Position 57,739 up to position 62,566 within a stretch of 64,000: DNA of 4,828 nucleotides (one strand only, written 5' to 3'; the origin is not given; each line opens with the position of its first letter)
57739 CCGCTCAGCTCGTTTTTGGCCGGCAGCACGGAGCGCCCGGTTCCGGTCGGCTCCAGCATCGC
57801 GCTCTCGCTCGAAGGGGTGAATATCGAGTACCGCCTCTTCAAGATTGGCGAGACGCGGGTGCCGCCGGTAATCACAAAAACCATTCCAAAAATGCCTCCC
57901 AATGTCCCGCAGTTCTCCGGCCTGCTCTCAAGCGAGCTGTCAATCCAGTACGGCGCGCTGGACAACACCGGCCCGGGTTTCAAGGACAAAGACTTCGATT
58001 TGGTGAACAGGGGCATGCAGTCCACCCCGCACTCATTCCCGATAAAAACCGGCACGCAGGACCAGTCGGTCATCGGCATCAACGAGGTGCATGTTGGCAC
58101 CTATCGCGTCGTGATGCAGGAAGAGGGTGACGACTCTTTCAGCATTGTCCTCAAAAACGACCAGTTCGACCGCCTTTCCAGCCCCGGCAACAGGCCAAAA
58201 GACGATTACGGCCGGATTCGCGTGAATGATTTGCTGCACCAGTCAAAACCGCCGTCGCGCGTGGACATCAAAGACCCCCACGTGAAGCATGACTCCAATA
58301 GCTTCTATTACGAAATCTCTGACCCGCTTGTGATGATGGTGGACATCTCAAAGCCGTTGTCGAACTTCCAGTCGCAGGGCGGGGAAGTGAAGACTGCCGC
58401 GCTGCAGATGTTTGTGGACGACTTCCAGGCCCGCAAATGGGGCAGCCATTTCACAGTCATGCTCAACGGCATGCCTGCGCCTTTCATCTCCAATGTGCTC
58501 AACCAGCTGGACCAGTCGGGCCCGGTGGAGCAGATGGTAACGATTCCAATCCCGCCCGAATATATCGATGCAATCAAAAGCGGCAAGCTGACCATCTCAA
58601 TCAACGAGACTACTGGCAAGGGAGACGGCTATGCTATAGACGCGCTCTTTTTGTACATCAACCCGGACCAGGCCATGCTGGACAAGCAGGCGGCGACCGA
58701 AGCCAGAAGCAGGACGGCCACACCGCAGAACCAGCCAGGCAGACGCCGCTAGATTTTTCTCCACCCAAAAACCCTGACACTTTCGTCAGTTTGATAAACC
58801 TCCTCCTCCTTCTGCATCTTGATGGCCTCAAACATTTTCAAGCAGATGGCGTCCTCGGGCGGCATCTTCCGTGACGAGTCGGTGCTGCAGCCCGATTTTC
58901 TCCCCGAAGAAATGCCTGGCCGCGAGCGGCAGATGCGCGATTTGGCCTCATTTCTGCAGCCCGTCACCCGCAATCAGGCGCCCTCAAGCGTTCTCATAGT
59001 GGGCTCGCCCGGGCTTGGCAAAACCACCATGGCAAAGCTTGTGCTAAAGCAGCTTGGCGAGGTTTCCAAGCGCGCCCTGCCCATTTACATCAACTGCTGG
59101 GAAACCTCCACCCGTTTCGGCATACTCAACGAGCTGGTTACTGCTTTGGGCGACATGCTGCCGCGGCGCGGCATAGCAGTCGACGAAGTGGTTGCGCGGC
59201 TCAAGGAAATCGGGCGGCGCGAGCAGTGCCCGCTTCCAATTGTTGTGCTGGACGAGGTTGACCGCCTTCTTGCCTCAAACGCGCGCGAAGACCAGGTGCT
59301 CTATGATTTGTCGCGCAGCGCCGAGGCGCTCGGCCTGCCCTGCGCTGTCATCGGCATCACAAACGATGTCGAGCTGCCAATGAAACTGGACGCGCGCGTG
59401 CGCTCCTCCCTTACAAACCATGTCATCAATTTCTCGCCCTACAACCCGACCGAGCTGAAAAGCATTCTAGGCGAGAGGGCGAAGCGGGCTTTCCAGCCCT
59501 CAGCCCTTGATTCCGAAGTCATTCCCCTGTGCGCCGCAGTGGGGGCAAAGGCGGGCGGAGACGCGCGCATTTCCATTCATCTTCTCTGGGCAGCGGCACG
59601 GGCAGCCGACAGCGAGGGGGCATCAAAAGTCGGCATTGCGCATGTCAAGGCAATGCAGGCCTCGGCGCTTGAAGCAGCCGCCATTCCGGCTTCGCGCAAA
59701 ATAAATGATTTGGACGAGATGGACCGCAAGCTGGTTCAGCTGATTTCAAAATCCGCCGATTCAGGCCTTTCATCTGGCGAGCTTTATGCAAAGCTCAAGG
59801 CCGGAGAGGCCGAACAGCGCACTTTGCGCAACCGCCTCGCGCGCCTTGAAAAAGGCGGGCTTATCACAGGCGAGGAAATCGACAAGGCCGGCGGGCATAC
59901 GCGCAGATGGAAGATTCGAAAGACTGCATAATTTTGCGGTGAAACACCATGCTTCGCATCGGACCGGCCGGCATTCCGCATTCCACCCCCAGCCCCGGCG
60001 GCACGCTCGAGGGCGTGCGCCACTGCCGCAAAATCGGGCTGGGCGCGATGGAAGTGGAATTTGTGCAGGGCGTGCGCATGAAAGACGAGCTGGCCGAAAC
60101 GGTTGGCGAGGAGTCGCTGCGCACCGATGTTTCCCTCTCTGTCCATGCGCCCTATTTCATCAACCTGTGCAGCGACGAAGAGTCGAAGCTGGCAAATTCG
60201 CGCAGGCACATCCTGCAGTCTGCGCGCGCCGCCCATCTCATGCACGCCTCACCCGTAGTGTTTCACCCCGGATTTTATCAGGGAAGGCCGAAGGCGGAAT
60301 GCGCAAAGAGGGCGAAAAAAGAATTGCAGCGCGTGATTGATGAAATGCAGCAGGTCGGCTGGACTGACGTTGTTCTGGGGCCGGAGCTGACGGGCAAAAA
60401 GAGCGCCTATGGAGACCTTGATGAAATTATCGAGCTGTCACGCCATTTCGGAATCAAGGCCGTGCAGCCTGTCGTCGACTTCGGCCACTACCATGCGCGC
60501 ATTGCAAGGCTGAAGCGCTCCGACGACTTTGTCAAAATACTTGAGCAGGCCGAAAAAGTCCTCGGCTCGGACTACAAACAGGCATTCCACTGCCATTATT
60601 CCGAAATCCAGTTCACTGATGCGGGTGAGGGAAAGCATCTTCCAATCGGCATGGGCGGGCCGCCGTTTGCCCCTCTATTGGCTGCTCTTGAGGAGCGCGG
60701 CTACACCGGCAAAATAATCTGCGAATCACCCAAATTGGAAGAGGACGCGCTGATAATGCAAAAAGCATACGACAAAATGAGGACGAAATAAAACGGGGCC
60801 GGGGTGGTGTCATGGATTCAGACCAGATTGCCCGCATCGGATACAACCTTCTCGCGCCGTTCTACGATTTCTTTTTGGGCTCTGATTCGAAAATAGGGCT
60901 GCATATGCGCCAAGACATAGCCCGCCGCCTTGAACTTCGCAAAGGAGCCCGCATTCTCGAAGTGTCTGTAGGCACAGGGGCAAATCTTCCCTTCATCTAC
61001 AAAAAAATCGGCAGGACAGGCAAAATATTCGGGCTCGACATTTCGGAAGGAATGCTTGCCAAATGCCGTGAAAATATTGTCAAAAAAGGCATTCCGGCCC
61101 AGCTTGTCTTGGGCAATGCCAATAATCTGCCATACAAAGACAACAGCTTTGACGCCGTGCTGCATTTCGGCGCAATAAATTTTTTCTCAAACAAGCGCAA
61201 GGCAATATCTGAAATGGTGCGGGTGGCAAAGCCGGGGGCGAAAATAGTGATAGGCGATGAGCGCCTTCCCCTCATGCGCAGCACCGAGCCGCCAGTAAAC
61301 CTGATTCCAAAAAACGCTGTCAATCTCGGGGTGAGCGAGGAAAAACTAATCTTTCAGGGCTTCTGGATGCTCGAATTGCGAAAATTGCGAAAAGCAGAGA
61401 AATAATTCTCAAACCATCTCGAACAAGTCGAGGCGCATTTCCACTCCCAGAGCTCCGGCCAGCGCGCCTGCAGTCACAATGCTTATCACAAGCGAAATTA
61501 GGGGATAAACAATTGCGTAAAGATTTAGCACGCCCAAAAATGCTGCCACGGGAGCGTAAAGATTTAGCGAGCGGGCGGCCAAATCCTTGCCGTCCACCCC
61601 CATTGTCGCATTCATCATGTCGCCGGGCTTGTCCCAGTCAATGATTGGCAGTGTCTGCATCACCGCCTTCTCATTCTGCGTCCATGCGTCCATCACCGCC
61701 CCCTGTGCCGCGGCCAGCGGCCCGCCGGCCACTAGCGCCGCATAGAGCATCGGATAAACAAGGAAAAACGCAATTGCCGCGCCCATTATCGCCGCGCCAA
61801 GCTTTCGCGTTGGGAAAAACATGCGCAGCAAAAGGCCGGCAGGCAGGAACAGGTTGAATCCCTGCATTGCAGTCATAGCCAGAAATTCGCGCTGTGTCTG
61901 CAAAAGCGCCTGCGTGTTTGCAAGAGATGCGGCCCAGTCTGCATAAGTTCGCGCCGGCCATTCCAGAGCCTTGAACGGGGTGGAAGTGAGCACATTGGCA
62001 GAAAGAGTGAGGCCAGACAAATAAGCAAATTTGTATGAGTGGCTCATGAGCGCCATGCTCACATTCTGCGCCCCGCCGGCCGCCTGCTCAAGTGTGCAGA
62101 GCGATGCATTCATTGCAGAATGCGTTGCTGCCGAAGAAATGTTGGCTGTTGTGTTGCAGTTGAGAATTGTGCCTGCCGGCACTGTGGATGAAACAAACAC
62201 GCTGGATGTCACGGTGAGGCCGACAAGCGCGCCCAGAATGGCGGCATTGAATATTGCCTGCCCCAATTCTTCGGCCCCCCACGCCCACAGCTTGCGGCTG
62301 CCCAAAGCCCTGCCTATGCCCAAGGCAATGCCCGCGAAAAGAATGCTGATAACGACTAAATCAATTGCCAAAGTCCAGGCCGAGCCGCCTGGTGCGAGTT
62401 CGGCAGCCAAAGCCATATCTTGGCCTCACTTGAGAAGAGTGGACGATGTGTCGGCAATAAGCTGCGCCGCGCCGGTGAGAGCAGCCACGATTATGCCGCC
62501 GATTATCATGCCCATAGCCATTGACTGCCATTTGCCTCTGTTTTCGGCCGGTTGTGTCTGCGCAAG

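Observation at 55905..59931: Second orc1/cdc6 preceded by a 691-aa orphan protein and a secreted CAP-domain protein; possible integrated-element or secondary-origin module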

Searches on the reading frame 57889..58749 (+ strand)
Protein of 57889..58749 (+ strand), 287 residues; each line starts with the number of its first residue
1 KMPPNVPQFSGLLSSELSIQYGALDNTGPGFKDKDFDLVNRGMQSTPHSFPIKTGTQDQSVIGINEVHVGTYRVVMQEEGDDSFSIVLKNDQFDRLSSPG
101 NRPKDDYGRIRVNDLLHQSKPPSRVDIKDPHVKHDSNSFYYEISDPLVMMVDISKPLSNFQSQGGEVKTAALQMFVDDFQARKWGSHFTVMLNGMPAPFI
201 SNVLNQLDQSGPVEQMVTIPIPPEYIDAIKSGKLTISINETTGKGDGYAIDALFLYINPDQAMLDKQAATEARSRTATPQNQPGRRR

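Call 27: search_solved_structures(query=A1, max_evalue=10, show_alignments=2)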
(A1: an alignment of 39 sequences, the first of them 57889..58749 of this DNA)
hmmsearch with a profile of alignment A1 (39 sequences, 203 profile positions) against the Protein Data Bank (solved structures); distinct sequences matched with E-value up to 10: 1.
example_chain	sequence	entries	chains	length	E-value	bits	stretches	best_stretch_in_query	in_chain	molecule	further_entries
5ipy_A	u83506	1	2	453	0.41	13.5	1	16-81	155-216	Flavin-containing monooxygenase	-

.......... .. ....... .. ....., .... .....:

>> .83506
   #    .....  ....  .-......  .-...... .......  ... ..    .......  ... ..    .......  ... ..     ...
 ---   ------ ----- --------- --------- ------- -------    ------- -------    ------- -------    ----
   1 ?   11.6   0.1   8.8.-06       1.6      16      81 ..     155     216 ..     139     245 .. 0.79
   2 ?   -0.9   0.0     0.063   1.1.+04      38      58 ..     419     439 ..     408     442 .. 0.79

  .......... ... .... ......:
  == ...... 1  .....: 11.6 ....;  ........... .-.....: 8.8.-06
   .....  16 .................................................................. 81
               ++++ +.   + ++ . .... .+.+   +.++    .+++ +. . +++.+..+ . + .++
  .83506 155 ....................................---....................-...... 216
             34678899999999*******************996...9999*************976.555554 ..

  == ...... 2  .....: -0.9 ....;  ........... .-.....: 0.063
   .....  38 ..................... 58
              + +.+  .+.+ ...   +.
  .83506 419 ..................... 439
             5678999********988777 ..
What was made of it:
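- On CBM-type beta-jelly-roll domains - p691 C-terminus: A profile search against PDB gave nothing relevant (call 27).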

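Call 36: predict_structure(alignment_id=A1)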
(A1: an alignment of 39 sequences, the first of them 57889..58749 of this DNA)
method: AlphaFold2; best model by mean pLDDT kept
length: 287 residues; sequences in the alignment: 39
mean_pLDDT: 70.4   pTM: 0.72
mean pLDDT of the five models: 70.4, 69.8, 68.4, 65.9, 64.5
residues with pLDDT >= 90: 96; 70-90: 47; 50-70: 66; < 50: 78
segments of 3 or more residues with pLDDT < 50: 52-64, 70-114, 124-128, 131-133, 285-287
pLDDT, mean of each block of 10 residues (from residue 1): 53 91 62 68 63 42 51 44 37 38 36 50 50 52 72 95 98 90 83 97 89 85 98 94 80 94 94 80 48
secondary structure, 60 per line:
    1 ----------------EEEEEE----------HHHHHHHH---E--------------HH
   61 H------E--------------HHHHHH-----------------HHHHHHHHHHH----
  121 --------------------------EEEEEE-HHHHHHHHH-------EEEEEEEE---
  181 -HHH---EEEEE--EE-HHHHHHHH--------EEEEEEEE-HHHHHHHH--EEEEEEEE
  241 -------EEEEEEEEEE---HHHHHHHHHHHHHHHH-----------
elements in order: E17-22 H33-40 H83-88 H106-116 E147-152 H154-162 E170-177 E188-192 H198-205 E214-221 H223-230 E233-240 E248-257 H261-276
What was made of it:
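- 58321..58728 (+): p691 residues 549-684: a confidently modelled beta-sandwich with a CBM-like / galactose-binding-domain-like fold. AF2 with alignment A1 gave pLDDT >90 over this stretch and pTM 0.72 (call 36).
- It also modelled with low confidence (call 36), so it may not work like the bacterial domains.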

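Call 59: fold_search(model_id=the predicted structure, library=pdb)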
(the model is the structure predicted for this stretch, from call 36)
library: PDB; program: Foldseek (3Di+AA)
matches with E <= 10: 932; with E <= 0.001: 0
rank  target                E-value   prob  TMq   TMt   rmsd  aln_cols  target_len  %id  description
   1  5ej1_B                2.1e-03  0.90  0.22  0.11   6.1       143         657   11  Pre-translocation state of bacterial cellulose synthase (released 2016-03-30)
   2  6za2_B                2.5e-03  0.94  0.22  0.07   8.5       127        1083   13  Crystal structure of dimeric latent PorU from Porphyromonas gingivalis (released 2021-09-29)
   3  4hg6_B                3.0e-03  0.85  0.22  0.10   6.5       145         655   11  Structure of a cellulose synthase - cellulose translocation intermediate (released 2012-12-19)
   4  2w46_A                3.4e-03  0.96  0.21  0.39   5.0       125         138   10  CBM35 from Cellvibrio japonicus Abf62 (released 2009-01-27)
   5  9buv                  3.4e-03  0.89  0.21  0.12   5.7       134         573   12  Crystal structure of Cry1Fa R226Q (released 2024-05-29)
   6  5ta1                  5.2e-03  0.95  0.24  0.12   5.5       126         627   10  Crystal structure of BuGH86wt (released 2017-09-13)
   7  6dj4                  5.6e-03  0.90  0.21  0.12   5.7       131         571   11  Crystal Structure of Bacillus thuringiensis Cry1A.105 Tryptic Core (released 2018-09-12)
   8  9h6h_B                5.6e-03  0.82  0.21  0.08   9.2       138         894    8  Bacteroides ovatus GH98 endoxylanase with Seleno-methionine substituents (released 2025-11-05)
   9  9h6h_A                6.7e-03  0.84  0.22  0.08   8.9       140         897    7  Bacteroides ovatus GH98 endoxylanase with Seleno-methionine substituents (released 2025-11-05)
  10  7l2z_A                6.7e-03  0.44  0.18  0.10  11.6       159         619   11  Bacterial cellulose synthase BcsB hexamer (released 2021-03-24)
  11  9b8v_G                6.7e-03  0.44  0.18  0.09  11.6       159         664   11  AlphaFold2 informed cryo-EM model of the E. coli cellulose synthase BcsAG3B6 complex (released 2025-02-19)
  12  2w47_A                7.6e-03  0.89  0.21  0.39   6.9       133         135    8  Clostridium thermocellum CBM35 in complex with delta-4,5- anhydrogalacturonic acid (released 2009-01-27)
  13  5ta5_A                8.1e-03  0.90  0.22  0.11   5.6       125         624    9  Crystal structure of BuGH86wt in complex with neoagarooctaose (released 2017-09-13)
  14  9h6g_B                8.1e-03  0.89  0.22  0.08   8.9       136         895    7  Inactive Bacteroides ovatus GH98 endoxylanase E361A in complex with arabino-xylooligosaccharide (released 2025-11-05)
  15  5ta0_A                8.6e-03  0.90  0.22  0.11   5.6       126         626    9  Crystal structure of BuGH86E322Q in complex with neoagarooctaose (released 2017-09-13)
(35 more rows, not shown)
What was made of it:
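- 58321..58728 (+): Foldseek returned the same fold class, with nothing at E<=1e-3 (call 59).
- On CBM-type beta-jelly-roll domains - p691 C-terminus: Foldseek is concordant, although all hits are at E>1e-3 (call 59).
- Closest known: Carbohydrate-binding modules with the beta-jelly-roll / galactose-binding-domain-like fold. Same: Foldseek ranks the same set top (call 59).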

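Call 81: fold_search(model_id=the predicted structure, library=viral)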
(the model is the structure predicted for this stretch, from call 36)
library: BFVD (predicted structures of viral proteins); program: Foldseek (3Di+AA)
matches with E <= 10: 1224; with E <= 0.001: 0
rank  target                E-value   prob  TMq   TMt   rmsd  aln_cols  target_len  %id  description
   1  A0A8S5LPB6            1.8e-03  0.44  0.16  0.25  22.0       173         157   11  Serine protease VesC [Siphoviridae sp. ctoiW10]
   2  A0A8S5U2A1            2.6e-03  0.85  0.16  0.29   5.9       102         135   11  Uncharacterized protein [Siphoviridae sp. ctqzz19]
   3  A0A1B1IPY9            3.6e-03  0.80  0.19  0.20   5.4       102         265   11  (no name in the UniProt tables at hand)
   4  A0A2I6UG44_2          4.1e-03  0.93  0.20  0.05   5.1       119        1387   13  Uncharacterized protein [Salinibacter phage M8CC-19]
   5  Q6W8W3                4.9e-03  0.47  0.24  0.08  21.5       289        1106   10  RNA2 polyprotein [Raspberry ringspot virus (strain cherry)]
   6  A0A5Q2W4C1            5.9e-03  0.87  0.23  0.25  10.4       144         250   14  (no name in the UniProt tables at hand)
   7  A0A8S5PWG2            6.3e-03  0.51  0.18  0.30  12.2       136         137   10  Uncharacterized protein [Myoviridae sp. ctWiL39]
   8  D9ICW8                6.3e-03  0.38  0.19  0.11  19.9       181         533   15  Gp35 hinge connector of long tail fiber proximal connector [Escherichia phage RB16]
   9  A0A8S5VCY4            6.7e-03  0.97  0.25  0.11   4.3       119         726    9  Hyaluronidase [Siphoviridae sp. ctDXu9]
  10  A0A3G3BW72            7.1e-03  0.93  0.25  0.14   8.0       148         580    7  (no name in the UniProt tables at hand)
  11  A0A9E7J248            7.6e-03  0.54  0.29  0.26  16.2       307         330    8  (no name in the UniProt tables at hand)
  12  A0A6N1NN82            8.0e-03  0.44  0.21  0.10  22.0       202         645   11  Ulilysin [Tupanvirus deep ocean]
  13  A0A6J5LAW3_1          8.5e-03  0.57  0.19  0.06   9.3       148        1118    9  Uncharacterized protein [uncultured Caudovirales phage]
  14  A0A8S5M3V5            8.5e-03  0.38  0.17  0.09  13.2       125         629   13  Uncharacterized protein [Siphoviridae sp. ct3b712]
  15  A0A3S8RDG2            9.1e-03  0.23  0.18  0.08  20.6       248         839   11  Structural polyprotein (Fragment) [Tobacco ringspot virus]
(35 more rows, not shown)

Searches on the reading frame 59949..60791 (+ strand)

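Call 3: search_protein_families(library=pfam, proteins=[window:59949-60791:+], max_evalue=0.01)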
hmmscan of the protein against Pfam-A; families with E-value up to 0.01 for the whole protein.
window:59949-60791:+ (280 aa): 1 family
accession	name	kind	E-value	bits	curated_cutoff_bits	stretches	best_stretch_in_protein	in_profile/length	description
PF01261.30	AP_endonuc_2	-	1.4e-33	117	31.1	1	24-273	2-242/249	Xylose isomerase-like TIM barrel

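Call 4: search_protein_families(library=ncbifam, proteins=[window:59949-60791:+], max_evalue=0.01)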
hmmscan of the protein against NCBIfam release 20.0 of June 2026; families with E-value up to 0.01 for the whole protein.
window:59949-60791:+ (280 aa): 6 families
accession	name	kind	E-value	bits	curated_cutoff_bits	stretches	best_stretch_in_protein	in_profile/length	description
TIGR00587.1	nfo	subfamily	5.4e-17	61.9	129.65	1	44-242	47-242/279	deoxyribonuclease IV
NF002196.0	PRK01060.1-1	equivalog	3e-12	46.4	333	1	58-272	64-272/297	deoxyribonuclease IV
NF002197.0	PRK01060.1-2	equivalog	2e-10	40.3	376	1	45-236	53-245/289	deoxyribonuclease IV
NF002198.0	PRK01060.1-3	equivalog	6e-08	32.6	244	1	53-196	45-183/253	deoxyribonuclease IV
NF002199.0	PRK01060.1-4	equivalog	5.4e-06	25.7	315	1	65-224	68-226/282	deoxyribonuclease IV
NF041277.1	coba_remo_CbiR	equivalog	0.0016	18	105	1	46-133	45-134/249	cobamide remodeling phosphodiesterase CbiR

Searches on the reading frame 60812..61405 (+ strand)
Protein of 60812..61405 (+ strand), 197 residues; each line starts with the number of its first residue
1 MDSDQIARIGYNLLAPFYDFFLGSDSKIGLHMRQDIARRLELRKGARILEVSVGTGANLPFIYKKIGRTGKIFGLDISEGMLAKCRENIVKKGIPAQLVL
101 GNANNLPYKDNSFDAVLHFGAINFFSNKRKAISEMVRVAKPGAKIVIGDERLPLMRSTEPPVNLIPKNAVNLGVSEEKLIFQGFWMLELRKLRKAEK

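Call 3: search_protein_families(library=pfam, proteins=[window:60812-61405:+], max_evalue=0.01)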
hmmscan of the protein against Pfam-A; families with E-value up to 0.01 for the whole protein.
window:60812-61405:+ (197 aa): 10 families
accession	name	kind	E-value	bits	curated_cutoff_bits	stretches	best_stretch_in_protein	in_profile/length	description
PF08241.18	Methyltransf_11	-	7.2e-21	75.1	21.2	1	49-147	1-95/95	Methyltransferase domain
PF13649.12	Methyltransf_25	-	5.7e-20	72.2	27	1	48-142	1-96/97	Methyltransferase domain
PF13847.12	Methyltransf_31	-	5.6e-19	68.7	27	1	43-151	2-113/145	Methyltransferase domain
PF01209.24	Ubie_methyltran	-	1.2e-17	64.5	20.1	1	33-147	36-151/233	ubiE/COQ5 methyltransferase family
PF08242.18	Methyltransf_12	-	1.5e-10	42.1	30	1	49-144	1-97/98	Methyltransferase domain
PF01135.25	PCMT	-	6.7e-06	26.5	20.3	1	30-96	59-125/210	Protein-L-isoaspartate(D-aspartate) O-methyltransferase (PCMT)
PF13489.12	Methyltransf_23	-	2.9e-05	24.3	27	1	32-147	9-116/164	Methyltransferase domain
PF07021.18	MetW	-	0.00013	22.1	21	1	42-140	11-103/193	Methionine biosynthesis protein MetW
PF08704.16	GCD14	-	0.0038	17.4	26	1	36-98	32-93/247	tRNA methyltransferase complex GCD14 subunit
PF02353.26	CMAS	-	0.0038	17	27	1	36-129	54-144/273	Mycolic acid cyclopropane synthetase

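Call 4: search_protein_families(library=ncbifam, proteins=[window:60812-61405:+], max_evalue=0.01)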
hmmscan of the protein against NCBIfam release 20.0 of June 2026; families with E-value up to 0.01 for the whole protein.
window:60812-61405:+ (197 aa): 40 families (the best 25 are shown)
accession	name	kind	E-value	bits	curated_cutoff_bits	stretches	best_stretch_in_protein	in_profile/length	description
TIGR02752.1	MenG_heptapren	equivalog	1.8e-21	76.7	419.85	1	31-153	32-155/231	demethylmenaquinone methyltransferase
NF001243.0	PRK00216.1-4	equivalog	2.1e-20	73.1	235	1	32-154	35-158/237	demethylmenaquinone methyltransferase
NF008823.0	PRK11873.1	subfamily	4.5e-20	72.2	263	1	41-149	74-183/272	arsenite methyltransferase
NF001240.0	PRK00216.1-1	equivalog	1.5e-19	70.1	378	1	40-148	59-169/251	bifunctional demethylmenaquinone methyltransferase/2-methoxy-6-polyprenyl-1,4-benzoquinol methylase UbiE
NF045882.1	PLipidMtase_Leg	equivalog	4.2e-19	69.1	390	1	8-147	7-143/207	phospholipid N-methyltransferase PmtA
NF001244.0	PRK00216.1-5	equivalog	5.5e-19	68.4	216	1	14-149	17-155/236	bifunctional demethylmenaquinone methyltransferase/2-methoxy-6-polyprenyl-1,4-benzoquinol methylase UbiE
NF047649.1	MTase_UXPK_star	exception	9.1e-19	67.5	460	1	42-150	75-184/283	methyltransferase/UXPK-star double selenoprotein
NF041536.1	ArsM_DUF2284_UU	exception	9.4e-19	67.1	575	1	42-150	74-183/459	arsenite methyltransferase/DUF2284 domain selenoprotein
TIGR01934.1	MenG_MenH_UbiE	subfamily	1.1e-18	67.4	158.35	1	33-149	28-143/223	ubiquinone/menaquinone biosynthesis methyltransferase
NF041537.1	ArsM_AhpD_UU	exception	3.3e-18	65.6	510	1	42-152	74-185/345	arsenite methyltransferase/AhpD domain selenoprotein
NF052510.1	methyltran_MpqE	exception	3.4e-17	62.6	335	1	27-147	27-151/234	methyl-plastoquinone biosynthesis methyltransferase MpqE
NF001241.0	PRK00216.1-2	equivalog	1.6e-16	60.6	327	1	32-149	39-149/231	demethylmenaquinone methyltransferase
NF001242.0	PRK00216.1-3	equivalog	6.2e-15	55.3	351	1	38-147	62-175/258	bifunctional demethylmenaquinone methyltransferase/2-methoxy-6-polyprenyl-1,4-benzoquinol methylase UbiE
NF045667.1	MTase_DVU1556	equivalog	8.1e-15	54.8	155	1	29-184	7-160/213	DVU_1556 family methyltransferase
NF045825.1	FAmtase_mtf2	equivalog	1.2e-14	54.1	400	1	39-153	54-164/248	fatty-acid O-methyltransferase Mtf2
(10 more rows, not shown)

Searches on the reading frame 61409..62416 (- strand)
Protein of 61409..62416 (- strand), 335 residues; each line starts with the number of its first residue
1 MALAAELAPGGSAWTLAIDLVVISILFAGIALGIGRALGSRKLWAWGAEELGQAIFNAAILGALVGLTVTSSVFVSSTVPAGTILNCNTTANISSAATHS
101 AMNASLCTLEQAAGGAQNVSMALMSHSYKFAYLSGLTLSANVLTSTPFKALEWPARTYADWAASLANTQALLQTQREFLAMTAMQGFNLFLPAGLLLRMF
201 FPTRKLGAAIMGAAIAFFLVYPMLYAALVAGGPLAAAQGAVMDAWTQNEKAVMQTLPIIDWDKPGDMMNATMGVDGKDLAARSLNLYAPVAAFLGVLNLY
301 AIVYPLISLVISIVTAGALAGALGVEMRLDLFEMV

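Call 3: search_protein_families(library=pfam, proteins=[window:61409-62416:-], max_evalue=0.01)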
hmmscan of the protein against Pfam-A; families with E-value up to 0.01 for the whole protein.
window:61409-62416:- (335 aa): 0 families

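Call 48: search_protein_families(library=phrogs, proteins=[window:61409-62416:-], max_evalue=0.01)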
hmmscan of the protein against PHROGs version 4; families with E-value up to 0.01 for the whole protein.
window:61409-62416:- (335 aa): 0 families

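Call 76: search_solved_structures(query=window:61409-62416:-, max_evalue=10)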
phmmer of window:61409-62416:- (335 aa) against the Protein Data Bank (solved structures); distinct sequences matched with E-value up to 10: 1.
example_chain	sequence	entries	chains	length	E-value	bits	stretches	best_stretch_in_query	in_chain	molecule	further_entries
5lp9_A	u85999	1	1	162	0.59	12.6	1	76-173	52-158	Major type 1 subunit fimbrin (Pilin)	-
